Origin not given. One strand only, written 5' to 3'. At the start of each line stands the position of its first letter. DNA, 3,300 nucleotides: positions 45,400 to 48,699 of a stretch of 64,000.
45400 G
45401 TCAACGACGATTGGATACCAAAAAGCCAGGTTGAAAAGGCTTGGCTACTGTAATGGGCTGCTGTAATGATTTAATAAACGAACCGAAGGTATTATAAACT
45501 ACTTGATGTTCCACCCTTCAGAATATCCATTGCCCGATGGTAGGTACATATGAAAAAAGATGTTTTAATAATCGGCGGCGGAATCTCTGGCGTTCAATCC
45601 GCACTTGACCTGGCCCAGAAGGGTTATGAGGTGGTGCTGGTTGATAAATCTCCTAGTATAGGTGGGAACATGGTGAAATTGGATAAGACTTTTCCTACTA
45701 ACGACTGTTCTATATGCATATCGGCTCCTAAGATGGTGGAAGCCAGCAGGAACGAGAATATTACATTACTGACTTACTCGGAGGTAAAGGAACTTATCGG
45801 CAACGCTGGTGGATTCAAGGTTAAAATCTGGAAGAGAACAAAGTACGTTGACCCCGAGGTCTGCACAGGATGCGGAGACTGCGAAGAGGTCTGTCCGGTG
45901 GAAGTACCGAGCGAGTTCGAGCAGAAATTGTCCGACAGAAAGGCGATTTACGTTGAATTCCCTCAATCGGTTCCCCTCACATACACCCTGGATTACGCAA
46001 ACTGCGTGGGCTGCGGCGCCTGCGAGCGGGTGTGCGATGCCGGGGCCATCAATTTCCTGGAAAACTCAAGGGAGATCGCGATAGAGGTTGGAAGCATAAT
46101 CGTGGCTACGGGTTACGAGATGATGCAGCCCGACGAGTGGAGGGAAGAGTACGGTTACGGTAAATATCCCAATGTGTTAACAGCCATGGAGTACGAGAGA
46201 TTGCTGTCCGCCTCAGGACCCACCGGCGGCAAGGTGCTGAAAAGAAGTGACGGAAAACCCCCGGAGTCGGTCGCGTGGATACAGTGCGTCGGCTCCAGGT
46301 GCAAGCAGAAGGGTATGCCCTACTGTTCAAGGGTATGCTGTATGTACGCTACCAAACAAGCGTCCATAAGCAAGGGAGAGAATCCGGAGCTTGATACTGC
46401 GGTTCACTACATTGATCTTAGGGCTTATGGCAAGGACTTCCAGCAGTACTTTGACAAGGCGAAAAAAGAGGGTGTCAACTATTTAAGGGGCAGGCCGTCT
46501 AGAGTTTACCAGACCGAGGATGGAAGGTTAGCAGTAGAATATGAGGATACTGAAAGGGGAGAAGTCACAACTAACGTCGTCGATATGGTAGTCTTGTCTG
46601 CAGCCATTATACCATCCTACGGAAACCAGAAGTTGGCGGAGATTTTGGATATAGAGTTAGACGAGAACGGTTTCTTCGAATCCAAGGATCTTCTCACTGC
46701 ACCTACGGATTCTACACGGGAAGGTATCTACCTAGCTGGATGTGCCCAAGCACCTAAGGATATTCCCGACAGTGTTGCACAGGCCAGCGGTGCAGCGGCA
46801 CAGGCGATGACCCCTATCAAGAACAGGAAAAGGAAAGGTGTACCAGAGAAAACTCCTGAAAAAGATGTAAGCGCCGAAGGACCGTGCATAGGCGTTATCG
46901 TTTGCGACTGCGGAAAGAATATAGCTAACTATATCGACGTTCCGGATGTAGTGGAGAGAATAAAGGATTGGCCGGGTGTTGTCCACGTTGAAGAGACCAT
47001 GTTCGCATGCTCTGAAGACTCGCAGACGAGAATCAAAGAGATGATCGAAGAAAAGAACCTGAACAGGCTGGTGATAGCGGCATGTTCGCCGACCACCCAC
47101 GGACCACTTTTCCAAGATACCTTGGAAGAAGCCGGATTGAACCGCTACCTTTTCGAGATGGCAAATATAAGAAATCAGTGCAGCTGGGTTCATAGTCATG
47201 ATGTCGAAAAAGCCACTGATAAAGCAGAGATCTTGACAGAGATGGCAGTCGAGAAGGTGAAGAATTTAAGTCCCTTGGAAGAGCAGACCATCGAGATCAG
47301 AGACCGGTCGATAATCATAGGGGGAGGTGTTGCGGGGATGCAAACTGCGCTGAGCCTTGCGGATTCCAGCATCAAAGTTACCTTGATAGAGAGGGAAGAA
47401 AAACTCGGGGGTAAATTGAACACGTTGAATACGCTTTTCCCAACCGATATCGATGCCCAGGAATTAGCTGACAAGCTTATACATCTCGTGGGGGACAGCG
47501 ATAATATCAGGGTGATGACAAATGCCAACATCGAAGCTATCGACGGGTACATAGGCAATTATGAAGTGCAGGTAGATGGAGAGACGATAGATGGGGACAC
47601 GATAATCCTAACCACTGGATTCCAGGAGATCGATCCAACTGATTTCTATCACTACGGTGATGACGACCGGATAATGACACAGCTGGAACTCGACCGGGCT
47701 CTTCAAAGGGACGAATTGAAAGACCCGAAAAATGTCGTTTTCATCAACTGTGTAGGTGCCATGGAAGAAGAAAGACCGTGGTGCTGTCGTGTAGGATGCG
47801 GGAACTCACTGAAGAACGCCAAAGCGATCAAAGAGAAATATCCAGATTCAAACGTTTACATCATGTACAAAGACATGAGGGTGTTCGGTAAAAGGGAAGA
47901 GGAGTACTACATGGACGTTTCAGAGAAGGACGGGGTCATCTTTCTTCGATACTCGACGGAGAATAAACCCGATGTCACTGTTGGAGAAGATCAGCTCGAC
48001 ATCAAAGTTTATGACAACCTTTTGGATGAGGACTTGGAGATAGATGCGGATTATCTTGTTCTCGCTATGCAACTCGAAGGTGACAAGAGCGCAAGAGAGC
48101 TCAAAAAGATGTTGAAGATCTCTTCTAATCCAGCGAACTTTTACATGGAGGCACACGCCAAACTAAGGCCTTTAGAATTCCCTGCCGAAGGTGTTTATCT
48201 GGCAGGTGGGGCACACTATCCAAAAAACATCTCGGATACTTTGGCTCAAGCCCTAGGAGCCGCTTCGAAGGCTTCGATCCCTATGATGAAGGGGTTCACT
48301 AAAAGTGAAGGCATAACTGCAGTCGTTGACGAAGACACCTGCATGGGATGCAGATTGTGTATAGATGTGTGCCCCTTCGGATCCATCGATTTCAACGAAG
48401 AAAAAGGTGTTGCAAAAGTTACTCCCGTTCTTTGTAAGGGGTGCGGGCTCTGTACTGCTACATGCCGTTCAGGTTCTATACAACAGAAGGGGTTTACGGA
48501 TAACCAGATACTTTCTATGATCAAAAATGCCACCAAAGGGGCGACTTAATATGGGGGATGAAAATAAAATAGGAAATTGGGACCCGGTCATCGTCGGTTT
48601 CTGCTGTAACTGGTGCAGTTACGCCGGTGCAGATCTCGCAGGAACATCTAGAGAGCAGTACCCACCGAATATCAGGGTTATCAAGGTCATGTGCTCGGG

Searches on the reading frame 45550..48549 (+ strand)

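Call 63: search_protein_families(library=pfam, proteins=[window:45550-48549:+], max_evalue=0.01)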
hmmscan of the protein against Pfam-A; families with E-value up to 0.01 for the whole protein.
window:45550-48549:+ (999 aa): 32 families (the best 25 are shown)
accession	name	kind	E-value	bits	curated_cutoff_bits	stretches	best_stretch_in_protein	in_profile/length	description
PF07992.20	Pyr_redox_2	-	1.8e-26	93.6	26.1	2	587-847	3-239/291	Pyridine nucleotide-disulphide oxidoreductase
PF00037.32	Fer4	-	1.6e-20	72.5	21.1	3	925-946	2-23/24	4Fe-4S binding domain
PF12838.12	Fer4_7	-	1.9e-17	63.9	27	4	930-975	1-51/52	4Fe-4S dicluster domain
PF01266.30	DAO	-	6.5e-16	59.2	27.9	2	4-39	1-37/353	FAD dependent oxidoreductase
PF12831.13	FAD_oxidored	-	7.5e-16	58.9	27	2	4-42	1-39/416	FAD dependent oxidoreductase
PF13450.12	NAD_binding_8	-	1.3e-15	57.9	21.9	2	7-41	1-35/68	NAD(P)-binding Rossmann-like domain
PF03486.20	HI0933_like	-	1.2e-14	54.8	50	2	587-624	3-40/244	HI0933-like protein Rossmann domain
PF12837.12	Fer4_6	-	2.4e-13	49.8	25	3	99-119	3-23/24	4Fe-4S binding domain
PF00890.30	FAD_binding_2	-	8.6e-13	48.7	20.4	2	4-41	1-38/414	FAD binding domain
PF13738.12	Pyr_redox_3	-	1.1e-12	48.2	30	1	2-95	164-251/305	Pyridine nucleotide-disulphide oxidoreductase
PF13237.11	Fer4_10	-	1.5e-12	47.7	25.5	2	925-972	3-52/53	4Fe-4S dicluster domain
PF13187.11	Fer4_9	-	2.2e-12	47.3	27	2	105-167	2-52/52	4Fe-4S dicluster domain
PF00070.33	Pyr_redox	-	2.3e-11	44.5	22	2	587-666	2-68/82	Pyridine nucleotide-disulphide oxidoreductase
PF14697.11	Fer4_21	-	5.3e-10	39.7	35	2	924-972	1-51/59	4Fe-4S dicluster domain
PF01134.28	GIDA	-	3.1e-09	36.8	22.1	2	4-42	1-29/391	Glucose inhibited division protein A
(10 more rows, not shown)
